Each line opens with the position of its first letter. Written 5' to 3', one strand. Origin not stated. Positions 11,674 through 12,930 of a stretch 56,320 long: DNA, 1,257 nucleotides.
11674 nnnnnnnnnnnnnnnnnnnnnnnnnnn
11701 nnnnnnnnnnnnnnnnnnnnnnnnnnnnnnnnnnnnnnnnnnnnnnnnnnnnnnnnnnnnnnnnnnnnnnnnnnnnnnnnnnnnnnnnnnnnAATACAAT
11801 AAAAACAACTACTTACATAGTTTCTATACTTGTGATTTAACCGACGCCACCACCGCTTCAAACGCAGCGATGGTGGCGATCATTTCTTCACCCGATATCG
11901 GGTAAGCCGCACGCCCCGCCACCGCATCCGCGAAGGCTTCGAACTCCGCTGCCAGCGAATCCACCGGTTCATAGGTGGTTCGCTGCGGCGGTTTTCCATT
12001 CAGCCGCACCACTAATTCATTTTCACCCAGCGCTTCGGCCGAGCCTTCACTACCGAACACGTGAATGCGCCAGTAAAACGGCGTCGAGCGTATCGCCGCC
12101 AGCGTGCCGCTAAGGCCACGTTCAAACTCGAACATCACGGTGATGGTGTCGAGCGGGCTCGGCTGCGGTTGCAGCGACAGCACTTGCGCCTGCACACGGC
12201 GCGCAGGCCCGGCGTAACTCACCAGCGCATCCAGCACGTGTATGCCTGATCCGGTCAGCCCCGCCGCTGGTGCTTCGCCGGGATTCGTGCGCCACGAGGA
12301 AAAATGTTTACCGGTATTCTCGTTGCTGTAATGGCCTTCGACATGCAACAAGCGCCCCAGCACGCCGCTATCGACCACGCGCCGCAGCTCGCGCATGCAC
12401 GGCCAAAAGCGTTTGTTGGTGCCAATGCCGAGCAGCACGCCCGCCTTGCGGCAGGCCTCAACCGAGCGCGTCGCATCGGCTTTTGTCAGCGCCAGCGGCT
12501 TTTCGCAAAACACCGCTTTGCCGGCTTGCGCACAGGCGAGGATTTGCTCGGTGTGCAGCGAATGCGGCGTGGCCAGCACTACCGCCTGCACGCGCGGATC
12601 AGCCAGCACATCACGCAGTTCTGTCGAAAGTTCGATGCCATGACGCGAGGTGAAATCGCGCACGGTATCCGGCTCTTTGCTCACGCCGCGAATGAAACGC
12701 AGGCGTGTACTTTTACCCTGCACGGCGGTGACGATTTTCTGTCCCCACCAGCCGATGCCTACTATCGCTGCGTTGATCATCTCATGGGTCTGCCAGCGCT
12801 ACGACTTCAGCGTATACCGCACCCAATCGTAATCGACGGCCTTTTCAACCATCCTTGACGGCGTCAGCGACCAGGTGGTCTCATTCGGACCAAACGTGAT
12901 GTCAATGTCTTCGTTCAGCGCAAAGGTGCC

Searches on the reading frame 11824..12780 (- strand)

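Call 98: search_protein_families(library=pfam, proteins=[window:11824-12780:-], max_evalue=0.00001)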
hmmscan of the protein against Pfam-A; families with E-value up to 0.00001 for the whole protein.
window:11824-12780:- (318 aa): 3 families
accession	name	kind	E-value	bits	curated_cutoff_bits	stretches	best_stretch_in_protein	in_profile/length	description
PF01408.29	GFO_IDH_MocA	-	8.3e-24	85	24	1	2-120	1-119/120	Oxidoreductase family, NAD-binding Rossmann fold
PF22725.1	GFO_IDH_MocA_C3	-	1.2e-20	74.2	27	1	129-249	1-124/124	GFO/IDH/MocA C-terminal domain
PF02894.22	GFO_IDH_MocA_C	-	6e-11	43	22.9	1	135-316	3-212/218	Oxidoreductase family, C-terminal alpha/beta domain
